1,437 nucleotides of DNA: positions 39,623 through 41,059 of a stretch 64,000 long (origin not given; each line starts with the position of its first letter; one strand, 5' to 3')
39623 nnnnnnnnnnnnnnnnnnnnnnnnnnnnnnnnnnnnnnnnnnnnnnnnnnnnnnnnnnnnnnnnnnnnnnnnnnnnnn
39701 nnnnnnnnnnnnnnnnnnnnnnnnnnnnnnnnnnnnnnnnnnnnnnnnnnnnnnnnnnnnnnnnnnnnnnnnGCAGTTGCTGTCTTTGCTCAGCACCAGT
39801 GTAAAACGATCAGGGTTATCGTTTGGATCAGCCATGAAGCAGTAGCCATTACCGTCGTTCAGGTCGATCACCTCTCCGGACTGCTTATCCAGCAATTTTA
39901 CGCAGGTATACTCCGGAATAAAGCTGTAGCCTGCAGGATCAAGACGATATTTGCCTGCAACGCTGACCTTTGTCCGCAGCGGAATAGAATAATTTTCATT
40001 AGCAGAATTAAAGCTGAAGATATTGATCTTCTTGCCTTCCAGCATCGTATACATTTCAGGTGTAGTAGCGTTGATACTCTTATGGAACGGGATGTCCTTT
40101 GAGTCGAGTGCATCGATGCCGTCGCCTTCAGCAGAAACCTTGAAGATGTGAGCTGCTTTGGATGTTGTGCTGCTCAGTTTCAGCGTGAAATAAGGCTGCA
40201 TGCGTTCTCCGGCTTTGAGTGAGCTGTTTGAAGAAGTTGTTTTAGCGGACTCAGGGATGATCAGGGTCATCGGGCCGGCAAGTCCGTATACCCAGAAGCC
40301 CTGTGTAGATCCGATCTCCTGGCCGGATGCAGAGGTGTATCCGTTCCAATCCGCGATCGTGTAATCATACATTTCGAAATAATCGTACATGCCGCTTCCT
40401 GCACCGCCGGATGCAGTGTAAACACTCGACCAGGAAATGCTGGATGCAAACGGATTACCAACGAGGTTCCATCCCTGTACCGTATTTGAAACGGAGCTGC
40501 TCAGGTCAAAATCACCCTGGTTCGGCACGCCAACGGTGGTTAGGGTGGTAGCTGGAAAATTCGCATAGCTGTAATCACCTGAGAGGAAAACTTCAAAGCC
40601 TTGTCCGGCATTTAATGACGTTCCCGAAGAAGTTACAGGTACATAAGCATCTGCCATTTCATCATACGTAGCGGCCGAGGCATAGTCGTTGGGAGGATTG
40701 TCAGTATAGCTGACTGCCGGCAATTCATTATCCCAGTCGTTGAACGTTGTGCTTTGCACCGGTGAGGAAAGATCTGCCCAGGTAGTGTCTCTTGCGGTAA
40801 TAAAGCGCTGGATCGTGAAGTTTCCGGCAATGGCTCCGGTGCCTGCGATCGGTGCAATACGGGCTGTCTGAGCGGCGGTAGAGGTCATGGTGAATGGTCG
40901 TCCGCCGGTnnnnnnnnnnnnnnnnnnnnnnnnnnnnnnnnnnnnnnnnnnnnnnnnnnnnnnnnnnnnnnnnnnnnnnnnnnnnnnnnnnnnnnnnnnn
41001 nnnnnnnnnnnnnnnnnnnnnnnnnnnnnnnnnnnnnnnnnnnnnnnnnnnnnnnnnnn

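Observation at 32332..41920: Self-contained exosortase / PID-CTERM mini-peptide / paired T9SS-cargo locus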

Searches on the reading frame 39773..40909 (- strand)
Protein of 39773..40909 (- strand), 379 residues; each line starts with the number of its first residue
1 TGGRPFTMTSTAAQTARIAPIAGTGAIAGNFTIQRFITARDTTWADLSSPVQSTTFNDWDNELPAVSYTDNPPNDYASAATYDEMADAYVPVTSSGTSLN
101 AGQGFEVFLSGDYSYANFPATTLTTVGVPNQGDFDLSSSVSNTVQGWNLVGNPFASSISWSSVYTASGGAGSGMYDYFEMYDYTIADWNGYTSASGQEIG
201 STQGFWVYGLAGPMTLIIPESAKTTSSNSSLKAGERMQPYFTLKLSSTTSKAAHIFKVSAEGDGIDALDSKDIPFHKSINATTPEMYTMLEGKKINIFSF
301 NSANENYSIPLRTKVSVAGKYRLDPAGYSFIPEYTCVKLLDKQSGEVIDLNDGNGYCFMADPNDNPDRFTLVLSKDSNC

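Call 47: predict_structure(alignment_id=A3)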
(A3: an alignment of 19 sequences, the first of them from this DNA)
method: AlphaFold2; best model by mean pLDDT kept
length: 379 residues; sequences in the alignment: 19
mean_pLDDT: 73.4   pTM: 0.76
mean pLDDT of the five models: 73.4, 64.8, 63.3, 62.9, 59.2
residues with pLDDT >= 90: 80; 70-90: 152; 50-70: 96; < 50: 51
segments of 3 or more residues with pLDDT < 50: 6-25, 67-77, 80-88, 228-236
pLDDT, mean of each block of 10 residues (from residue 1): 51 43 50 56 68 56 52 45 46 59 70 64 59 77 63 77 88 84 83 81 77 81 65 55 92 91 78 81 90 87 90 93 92 91 92 87 93 85
secondary structure, 60 per line:
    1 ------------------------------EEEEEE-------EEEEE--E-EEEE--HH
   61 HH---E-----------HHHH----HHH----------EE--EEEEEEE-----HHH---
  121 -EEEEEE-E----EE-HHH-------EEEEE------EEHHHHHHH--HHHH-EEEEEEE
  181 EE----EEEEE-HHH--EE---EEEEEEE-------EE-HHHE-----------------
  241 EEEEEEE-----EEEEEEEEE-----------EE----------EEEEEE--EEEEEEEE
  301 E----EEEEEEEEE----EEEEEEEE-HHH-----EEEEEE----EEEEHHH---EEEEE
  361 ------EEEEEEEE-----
elements in order: E31-36 E44-48 E53-56 H59-62 H78-81 E103-109 E122-127 E147-151 H160-166 H169-172 E174-182 E187-191 E203-209 E241-247 E253-261 E285-290 E293-301 E306-314 E319-326 E336-341 E346-349 E356-360 E367-374

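Call 50: fold_search(model_id=the predicted structure, library=pdb)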
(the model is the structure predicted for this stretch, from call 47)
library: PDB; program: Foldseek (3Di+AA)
matches with E <= 10: 245; with E <= 0.001: 0
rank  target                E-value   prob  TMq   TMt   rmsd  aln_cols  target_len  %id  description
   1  4r43                  1.5e-01  0.04  0.08  0.06  18.1       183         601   13  Crystal Structure Analysis of MTB PEPCK (released 2015-04-08)
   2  4wou                  1.7e-01  0.03  0.07  0.05  18.5       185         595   14  Crystal Structure of Mtb PEPCK in complex with GDP and metals (released 2015-11-04)
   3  4wl8                  2.3e-01  0.03  0.08  0.05  18.3       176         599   12  Crystal Structure of Mtb PEPCK in complex with non-hydrolyzable analog of GTP (released 2015-10-21)
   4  4wie                  2.9e-01  0.03  0.06  0.05  18.1       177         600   12  Crystal structure of apo-PEPCK from Mycobacterium tuberculosis with glycerol (released 2014-10-22)
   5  5euv_A                3.3e-01  0.03  0.11  0.07  19.5       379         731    9  Crystal structure of a cold-adapted dimeric beta-D-galactosidase from Paracoccus sp. 32d strain (released 2016-09-14)
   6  5h05_C                3.4e-01  0.10  0.09  0.07  11.5        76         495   13  Crystal structure of AmyP E221Q in complex with MALTOTRIOSE (released 2017-08-16)
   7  3wel_A                3.4e-01  0.02  0.08  0.05  19.0       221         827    8  Sugar beet alpha-glucosidase with acarviosyl-maltotriose (released 2014-07-16)
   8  5i67                  4.5e-01  0.02  0.08  0.06  18.7       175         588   12  Crystal Structure Analysis of MTB PEPCK mutant C273S (released 2016-04-06)
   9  4wpv                  5.7e-01  0.02  0.08  0.06  18.4       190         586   12  Crystal Structure of E83A mutant of Mtb PEPCK in complex with Zn2+ and phosphate ion (released 2015-11-04)
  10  5h05_A                6.0e-01  0.08  0.09  0.07  11.5        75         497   13  Crystal structure of AmyP E221Q in complex with MALTOTRIOSE (released 2017-08-16)
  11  6xy7                  7.1e-01  0.01  0.07  0.06  20.6       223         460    9  Human SHIP1 with magnesium and phosphate bound to the active site (released 2020-02-26)
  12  4psi_A                7.9e-01  0.10  0.08  0.21  12.8        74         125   14  PIH1D1/phospho-Tel2 complex (released 2014-04-23)
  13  4rcg                  7.9e-01  0.02  0.07  0.05  19.0       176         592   11  Crystal Structure Analysis of MTB PEPCK without Mn+2 (released 2015-04-08)
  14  5h06_A                8.4e-01  0.07  0.09  0.07  11.5        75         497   13  Crystal structure of AmyP in complex with maltose (released 2017-08-16)
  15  7exg_A                8.4e-01  0.05  0.12  0.08  13.4       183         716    8  Crystal structure of D383A mutant from Arabidopsis thaliana complexed with Galactose. (released 2022-11-30)
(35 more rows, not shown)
